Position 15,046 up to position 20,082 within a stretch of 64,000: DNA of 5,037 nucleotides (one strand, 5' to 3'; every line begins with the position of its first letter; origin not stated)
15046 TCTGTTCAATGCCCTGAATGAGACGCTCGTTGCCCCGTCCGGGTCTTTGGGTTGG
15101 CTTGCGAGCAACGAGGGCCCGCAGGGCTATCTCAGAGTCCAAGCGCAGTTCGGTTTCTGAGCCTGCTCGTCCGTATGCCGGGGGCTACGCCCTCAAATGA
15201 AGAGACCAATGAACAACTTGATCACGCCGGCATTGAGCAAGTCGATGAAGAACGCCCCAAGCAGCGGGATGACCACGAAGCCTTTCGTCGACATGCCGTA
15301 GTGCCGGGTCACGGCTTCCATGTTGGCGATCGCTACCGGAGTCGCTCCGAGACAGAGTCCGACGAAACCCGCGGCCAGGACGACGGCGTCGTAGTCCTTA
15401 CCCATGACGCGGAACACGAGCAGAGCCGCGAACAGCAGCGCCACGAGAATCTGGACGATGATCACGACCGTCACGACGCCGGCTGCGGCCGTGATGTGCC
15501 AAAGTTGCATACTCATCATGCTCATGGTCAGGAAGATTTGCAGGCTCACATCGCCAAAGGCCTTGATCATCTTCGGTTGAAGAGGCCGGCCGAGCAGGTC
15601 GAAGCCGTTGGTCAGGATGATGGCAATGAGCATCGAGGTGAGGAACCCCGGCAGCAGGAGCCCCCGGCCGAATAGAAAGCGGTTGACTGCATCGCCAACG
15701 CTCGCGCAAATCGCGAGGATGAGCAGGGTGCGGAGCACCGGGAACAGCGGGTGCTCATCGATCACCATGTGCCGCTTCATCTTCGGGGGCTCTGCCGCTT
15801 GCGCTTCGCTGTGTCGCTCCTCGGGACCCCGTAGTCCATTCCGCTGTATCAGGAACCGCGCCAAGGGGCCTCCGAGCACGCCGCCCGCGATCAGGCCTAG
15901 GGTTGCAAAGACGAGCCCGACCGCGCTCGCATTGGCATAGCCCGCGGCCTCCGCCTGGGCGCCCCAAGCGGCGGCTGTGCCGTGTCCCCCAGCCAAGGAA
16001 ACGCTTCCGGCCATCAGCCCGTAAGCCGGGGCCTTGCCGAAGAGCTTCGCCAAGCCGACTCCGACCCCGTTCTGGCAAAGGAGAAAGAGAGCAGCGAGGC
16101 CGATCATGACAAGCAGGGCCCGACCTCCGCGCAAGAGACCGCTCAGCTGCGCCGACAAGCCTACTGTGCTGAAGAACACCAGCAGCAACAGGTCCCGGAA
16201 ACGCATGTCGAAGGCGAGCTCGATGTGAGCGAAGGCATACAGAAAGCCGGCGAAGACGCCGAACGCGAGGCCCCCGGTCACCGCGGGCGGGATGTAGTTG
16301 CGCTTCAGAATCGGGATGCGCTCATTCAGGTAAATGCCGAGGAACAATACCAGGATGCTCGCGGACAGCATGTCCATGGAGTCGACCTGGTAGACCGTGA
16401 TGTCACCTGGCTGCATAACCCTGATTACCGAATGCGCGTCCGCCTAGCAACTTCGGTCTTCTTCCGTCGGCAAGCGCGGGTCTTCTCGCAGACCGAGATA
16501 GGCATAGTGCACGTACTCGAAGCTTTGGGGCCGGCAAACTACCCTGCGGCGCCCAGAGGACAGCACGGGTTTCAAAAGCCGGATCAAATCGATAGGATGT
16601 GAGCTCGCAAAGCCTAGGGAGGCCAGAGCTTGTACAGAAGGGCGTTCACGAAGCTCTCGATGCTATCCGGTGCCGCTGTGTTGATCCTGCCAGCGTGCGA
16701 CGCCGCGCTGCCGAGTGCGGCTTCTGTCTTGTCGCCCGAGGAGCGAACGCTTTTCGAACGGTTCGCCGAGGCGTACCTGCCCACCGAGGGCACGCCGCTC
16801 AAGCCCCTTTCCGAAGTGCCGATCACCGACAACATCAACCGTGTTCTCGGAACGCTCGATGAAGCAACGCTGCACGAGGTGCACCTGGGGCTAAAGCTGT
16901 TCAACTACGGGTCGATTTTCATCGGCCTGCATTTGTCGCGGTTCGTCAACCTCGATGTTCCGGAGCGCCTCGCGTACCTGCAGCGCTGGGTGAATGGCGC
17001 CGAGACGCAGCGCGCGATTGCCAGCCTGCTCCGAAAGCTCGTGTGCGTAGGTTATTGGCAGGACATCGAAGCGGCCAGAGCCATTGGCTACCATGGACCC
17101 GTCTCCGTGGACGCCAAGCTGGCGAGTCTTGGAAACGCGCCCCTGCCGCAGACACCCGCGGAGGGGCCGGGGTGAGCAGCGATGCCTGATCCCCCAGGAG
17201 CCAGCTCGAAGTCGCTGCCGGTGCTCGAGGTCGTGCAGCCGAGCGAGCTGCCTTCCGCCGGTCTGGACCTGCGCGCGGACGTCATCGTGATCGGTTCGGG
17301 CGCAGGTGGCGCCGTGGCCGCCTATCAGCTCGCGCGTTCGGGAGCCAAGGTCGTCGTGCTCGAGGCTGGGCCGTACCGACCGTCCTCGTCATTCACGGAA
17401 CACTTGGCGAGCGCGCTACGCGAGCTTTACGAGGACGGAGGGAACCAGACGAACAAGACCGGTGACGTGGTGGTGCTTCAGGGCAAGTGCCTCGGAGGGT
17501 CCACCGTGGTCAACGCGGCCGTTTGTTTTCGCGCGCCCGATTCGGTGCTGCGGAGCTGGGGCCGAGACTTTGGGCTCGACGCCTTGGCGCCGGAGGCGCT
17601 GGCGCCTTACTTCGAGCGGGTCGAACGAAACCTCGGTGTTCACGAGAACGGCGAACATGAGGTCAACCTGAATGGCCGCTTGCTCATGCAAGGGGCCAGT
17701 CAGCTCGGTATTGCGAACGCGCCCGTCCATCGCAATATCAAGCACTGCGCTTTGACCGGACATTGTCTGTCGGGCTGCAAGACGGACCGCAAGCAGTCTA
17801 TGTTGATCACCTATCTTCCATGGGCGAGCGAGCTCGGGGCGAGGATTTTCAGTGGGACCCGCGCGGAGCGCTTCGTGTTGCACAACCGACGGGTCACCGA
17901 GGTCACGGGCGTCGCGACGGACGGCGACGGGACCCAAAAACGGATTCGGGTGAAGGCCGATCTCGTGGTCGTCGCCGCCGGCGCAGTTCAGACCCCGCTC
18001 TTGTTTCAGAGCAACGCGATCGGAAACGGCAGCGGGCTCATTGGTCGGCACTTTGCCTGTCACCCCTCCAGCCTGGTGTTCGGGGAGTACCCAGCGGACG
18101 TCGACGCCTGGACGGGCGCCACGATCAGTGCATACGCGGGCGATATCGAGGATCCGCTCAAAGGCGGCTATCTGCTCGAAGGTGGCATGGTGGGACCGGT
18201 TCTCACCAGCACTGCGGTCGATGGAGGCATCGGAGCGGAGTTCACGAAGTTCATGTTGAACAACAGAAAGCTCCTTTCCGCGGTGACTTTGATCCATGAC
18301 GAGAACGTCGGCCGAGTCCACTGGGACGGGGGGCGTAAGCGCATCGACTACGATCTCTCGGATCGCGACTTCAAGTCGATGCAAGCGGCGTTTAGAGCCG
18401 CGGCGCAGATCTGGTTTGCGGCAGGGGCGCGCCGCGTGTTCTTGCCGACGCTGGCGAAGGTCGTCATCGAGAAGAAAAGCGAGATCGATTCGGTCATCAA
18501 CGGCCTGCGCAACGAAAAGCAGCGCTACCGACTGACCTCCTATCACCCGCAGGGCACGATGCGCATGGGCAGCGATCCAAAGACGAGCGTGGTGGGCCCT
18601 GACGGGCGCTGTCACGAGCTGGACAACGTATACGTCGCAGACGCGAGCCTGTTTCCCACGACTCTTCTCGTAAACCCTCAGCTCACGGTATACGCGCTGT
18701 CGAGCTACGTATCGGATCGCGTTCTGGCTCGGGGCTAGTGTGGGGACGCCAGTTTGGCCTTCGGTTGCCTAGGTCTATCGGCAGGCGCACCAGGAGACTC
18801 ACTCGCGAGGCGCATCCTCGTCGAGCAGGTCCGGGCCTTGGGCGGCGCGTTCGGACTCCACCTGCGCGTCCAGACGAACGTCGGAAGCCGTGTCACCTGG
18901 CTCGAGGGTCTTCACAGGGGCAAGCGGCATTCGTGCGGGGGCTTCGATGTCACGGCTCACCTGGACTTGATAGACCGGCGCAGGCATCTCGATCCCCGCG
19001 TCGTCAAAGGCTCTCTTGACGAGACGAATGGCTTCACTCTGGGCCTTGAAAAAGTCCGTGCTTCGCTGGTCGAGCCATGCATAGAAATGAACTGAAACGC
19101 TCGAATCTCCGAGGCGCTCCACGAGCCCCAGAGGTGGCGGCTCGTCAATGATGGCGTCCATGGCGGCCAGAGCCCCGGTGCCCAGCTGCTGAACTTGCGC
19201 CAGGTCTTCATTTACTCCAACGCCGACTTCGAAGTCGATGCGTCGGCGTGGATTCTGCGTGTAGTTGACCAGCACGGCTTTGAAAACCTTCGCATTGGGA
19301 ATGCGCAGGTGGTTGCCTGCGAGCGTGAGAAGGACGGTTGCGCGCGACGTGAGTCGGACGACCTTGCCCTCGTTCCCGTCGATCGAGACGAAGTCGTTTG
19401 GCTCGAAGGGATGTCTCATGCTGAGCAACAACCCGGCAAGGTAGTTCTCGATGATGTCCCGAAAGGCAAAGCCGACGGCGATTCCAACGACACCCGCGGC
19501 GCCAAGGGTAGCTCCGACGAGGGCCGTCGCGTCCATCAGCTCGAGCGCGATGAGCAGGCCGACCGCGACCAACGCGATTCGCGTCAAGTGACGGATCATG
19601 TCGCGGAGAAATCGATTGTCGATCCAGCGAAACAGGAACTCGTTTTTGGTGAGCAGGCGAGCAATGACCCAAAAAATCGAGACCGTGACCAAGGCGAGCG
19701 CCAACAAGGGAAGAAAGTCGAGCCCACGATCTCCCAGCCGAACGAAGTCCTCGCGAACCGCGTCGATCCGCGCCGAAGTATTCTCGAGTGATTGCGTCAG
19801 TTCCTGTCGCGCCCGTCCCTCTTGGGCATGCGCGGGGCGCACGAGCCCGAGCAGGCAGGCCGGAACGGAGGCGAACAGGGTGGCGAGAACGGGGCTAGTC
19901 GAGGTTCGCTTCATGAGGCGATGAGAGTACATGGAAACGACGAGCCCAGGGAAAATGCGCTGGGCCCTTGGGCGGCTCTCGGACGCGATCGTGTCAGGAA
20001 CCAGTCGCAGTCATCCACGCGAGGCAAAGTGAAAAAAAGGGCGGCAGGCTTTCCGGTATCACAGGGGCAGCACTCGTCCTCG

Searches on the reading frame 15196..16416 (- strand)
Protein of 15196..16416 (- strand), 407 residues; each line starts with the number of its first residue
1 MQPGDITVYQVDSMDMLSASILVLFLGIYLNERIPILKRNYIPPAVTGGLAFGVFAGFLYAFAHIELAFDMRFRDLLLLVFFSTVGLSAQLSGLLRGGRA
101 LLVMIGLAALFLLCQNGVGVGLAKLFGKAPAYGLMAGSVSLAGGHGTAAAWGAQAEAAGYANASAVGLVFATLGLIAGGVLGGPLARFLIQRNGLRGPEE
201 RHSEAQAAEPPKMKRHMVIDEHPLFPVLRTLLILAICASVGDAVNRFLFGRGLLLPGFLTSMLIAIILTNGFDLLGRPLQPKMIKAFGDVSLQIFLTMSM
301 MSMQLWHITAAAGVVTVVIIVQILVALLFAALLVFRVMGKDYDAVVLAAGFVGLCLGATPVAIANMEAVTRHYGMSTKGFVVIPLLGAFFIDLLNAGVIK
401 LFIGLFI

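Call 10: search_protein_families(library=pfam, proteins=[window:15196-16416:-], max_evalue=0.001)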
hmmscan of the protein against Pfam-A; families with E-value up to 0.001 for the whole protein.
window:15196-16416:- (407 aa): 1 family
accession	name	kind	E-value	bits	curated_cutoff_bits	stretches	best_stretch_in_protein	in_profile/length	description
PF03616.19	Glt_symporter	-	3.1e-109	365.5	26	1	10-374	2-367/368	Sodium/glutamate symporter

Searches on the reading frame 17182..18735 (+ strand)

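Call 9: search_protein_families(library=pfam, proteins=[window:17182-18735:+], max_evalue=0.001)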
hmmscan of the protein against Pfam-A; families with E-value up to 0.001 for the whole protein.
window:17182-18735:+ (518 aa): 11 families
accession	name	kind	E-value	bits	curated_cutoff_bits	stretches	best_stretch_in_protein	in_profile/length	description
PF00732.25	GMC_oxred_N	-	5.4e-50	170.6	23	1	80-295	2-217/218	GMC oxidoreductase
PF05199.19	GMC_oxred_C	-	2.3e-27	96.7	24.6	1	377-506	5-138/139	GMC oxidoreductase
PF01266.30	DAO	-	3.3e-11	43.7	27.9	1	33-269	1-205/353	FAD dependent oxidoreductase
PF00890.30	FAD_binding_2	-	7.3e-11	42.3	20.4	1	33-69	1-37/414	FAD binding domain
PF07992.20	Pyr_redox_2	-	1.1e-07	32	26.1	1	33-67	2-36/291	Pyridine nucleotide-disulphide oxidoreductase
PF13450.12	NAD_binding_8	-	3.7e-07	30.8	21.9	1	36-64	1-29/68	NAD(P)-binding Rossmann-like domain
PF01494.25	FAD_binding_3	-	1.2e-05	25.1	22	0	32-62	2-32/349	FAD binding domain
PF12831.13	FAD_oxidored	-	4.4e-05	23.4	27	1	33-64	1-32/416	FAD dependent oxidoreductase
PF01134.28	GIDA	-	7.4e-05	22.4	22.1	1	33-60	1-28/391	Glucose inhibited division protein A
PF03486.20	HI0933_like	-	0.00035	20.5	50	0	33-63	2-32/244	HI0933-like protein Rossmann domain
PF01946.23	Thi4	-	0.00035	20.3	26.2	1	31-62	17-49/235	Thi4 family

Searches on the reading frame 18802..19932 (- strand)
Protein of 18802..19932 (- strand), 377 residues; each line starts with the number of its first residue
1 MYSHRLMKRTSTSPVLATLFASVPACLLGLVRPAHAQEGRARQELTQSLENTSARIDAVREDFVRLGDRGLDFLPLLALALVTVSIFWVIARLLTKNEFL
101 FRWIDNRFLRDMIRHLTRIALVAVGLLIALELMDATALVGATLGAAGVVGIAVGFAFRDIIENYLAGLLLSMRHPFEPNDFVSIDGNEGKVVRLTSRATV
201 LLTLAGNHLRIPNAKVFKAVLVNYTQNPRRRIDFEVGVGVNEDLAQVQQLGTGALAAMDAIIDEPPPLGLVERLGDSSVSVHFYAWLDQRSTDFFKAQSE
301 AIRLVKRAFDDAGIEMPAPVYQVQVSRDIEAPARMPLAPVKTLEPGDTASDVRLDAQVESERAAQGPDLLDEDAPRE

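Call 9: search_protein_families(library=pfam, proteins=[window:18802-19932:-], max_evalue=0.001)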
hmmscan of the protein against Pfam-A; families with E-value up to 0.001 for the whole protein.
window:18802-19932:- (377 aa): 2 families
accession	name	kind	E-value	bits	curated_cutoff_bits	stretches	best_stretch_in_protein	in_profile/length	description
PF00924.24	MS_channel_2nd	-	2e-12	47.4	20.2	1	159-225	1-67/68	Mechanosensitive ion channel, beta-domain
PF21082.3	MS_channel_3rd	-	7.5e-10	39.5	21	1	232-316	1-88/88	Mechanosensitive ion channel MscS, C-terminal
